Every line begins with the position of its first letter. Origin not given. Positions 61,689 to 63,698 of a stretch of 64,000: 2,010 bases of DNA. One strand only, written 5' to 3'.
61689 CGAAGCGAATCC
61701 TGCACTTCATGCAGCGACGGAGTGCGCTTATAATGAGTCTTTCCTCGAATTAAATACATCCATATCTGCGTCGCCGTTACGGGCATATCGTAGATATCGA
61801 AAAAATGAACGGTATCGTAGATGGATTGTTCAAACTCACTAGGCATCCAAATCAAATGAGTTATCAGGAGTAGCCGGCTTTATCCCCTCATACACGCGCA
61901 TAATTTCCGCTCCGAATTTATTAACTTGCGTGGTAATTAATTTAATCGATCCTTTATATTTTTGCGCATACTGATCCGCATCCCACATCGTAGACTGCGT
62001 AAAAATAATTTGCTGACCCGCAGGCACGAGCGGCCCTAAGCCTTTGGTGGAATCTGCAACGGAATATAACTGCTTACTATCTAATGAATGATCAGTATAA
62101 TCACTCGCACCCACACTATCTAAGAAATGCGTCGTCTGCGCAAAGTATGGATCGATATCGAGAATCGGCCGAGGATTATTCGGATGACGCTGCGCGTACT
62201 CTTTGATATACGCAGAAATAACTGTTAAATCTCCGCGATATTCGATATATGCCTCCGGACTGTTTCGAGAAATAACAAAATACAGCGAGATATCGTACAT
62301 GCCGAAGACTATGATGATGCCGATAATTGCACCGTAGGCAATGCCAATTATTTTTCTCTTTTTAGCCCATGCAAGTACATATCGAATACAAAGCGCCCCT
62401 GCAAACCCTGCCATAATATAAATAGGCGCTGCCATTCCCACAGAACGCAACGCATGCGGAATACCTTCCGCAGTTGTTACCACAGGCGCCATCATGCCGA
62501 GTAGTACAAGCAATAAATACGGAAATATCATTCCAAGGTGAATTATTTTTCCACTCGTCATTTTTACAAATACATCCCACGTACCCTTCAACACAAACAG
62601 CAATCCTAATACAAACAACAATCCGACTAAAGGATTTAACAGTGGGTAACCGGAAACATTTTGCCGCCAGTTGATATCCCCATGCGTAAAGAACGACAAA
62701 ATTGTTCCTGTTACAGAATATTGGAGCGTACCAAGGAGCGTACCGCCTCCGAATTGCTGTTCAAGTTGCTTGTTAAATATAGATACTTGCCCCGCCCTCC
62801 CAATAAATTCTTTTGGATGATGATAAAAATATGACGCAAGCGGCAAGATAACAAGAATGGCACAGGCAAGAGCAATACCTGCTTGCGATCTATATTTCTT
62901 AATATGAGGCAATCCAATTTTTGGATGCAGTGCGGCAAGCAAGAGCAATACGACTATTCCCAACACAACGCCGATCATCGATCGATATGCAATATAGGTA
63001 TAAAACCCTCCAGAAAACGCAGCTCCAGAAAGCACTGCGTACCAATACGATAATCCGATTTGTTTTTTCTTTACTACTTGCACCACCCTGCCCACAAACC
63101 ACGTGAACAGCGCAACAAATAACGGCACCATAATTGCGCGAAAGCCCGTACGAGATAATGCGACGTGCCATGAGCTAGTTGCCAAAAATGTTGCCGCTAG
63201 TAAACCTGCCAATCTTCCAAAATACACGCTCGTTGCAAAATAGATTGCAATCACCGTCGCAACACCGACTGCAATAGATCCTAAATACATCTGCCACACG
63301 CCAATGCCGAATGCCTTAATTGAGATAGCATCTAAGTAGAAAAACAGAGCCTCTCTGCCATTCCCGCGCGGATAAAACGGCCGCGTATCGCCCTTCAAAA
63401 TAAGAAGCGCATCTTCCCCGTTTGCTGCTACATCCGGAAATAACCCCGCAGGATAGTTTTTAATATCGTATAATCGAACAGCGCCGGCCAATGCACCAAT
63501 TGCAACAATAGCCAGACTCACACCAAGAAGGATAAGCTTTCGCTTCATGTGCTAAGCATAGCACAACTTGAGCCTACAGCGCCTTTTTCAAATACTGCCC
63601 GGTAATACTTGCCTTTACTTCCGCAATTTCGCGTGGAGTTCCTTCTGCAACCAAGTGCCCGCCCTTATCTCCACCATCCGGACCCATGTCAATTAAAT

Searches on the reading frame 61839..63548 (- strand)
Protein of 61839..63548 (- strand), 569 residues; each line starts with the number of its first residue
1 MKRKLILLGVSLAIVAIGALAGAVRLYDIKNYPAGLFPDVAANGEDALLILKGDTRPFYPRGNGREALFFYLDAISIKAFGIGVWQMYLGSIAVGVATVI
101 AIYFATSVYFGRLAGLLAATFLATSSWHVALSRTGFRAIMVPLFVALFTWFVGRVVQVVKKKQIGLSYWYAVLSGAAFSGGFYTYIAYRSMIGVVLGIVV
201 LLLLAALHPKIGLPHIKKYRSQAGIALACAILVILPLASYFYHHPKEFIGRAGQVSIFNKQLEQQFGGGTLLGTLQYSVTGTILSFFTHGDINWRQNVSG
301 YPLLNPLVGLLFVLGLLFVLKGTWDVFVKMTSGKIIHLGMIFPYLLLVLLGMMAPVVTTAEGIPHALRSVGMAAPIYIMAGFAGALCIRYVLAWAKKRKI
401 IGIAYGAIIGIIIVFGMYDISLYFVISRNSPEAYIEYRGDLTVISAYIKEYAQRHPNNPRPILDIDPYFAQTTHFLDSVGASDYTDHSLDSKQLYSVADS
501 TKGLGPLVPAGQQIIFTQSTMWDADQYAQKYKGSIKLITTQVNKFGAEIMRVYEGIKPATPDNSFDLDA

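Call 11: search_protein_families(library=pfam, proteins=[window:61839-63548:-], max_evalue=0.001)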
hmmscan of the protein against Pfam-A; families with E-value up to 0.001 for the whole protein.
window:61839-63548:- (569 aa): 1 family
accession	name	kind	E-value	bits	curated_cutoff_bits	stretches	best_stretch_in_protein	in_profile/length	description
PF13231.12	PMT_2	-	2.9e-07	31.3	26.1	1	69-234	6-154/160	Dolichyl-phosphate-mannose-protein mannosyltransferase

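Call 43: find_encoding_contigs(protein=window:61839-63548:-, flank=10000, max_places=4)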
Protein window:61839-63548:- (569 aa): 1 contig read that carries it; 1 place shown.
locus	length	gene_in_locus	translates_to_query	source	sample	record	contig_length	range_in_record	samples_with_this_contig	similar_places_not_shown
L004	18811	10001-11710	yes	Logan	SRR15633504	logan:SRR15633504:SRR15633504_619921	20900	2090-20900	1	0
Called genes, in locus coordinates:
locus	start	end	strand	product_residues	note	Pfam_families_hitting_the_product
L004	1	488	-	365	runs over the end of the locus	PF00353:HemolysinCabind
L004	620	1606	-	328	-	PF10432:bact-PGI_C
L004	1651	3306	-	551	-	PF00496:SBP_bac_5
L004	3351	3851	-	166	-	-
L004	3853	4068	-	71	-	PF03840:SecG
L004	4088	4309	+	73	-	-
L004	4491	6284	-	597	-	PF01541:GIY-YIG (weak), PF22920:UvrC_RNaseH, PF08459:UvrC_RNaseH_dom, PF14520:HHH_5 (weak)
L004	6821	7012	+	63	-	-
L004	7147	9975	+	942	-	PF00005:ABC_tran (faint), PF02463:SMC_N (faint), PF03193:RsgA_GTPase (faint), PF13191:AAA_16 (faint), PF13304:AAA_21 (faint), PF13401:AAA_22 (faint), PF17760:UvrA_inter, PF17755:UvrA_DNA-bind, +5 more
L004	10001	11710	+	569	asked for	-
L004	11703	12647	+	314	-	-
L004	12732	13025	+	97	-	PF00166:Cpn10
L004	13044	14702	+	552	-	PF00118:Cpn60_TCP1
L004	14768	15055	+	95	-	-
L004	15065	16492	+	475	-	PF00224:PK, PF02887:PK_C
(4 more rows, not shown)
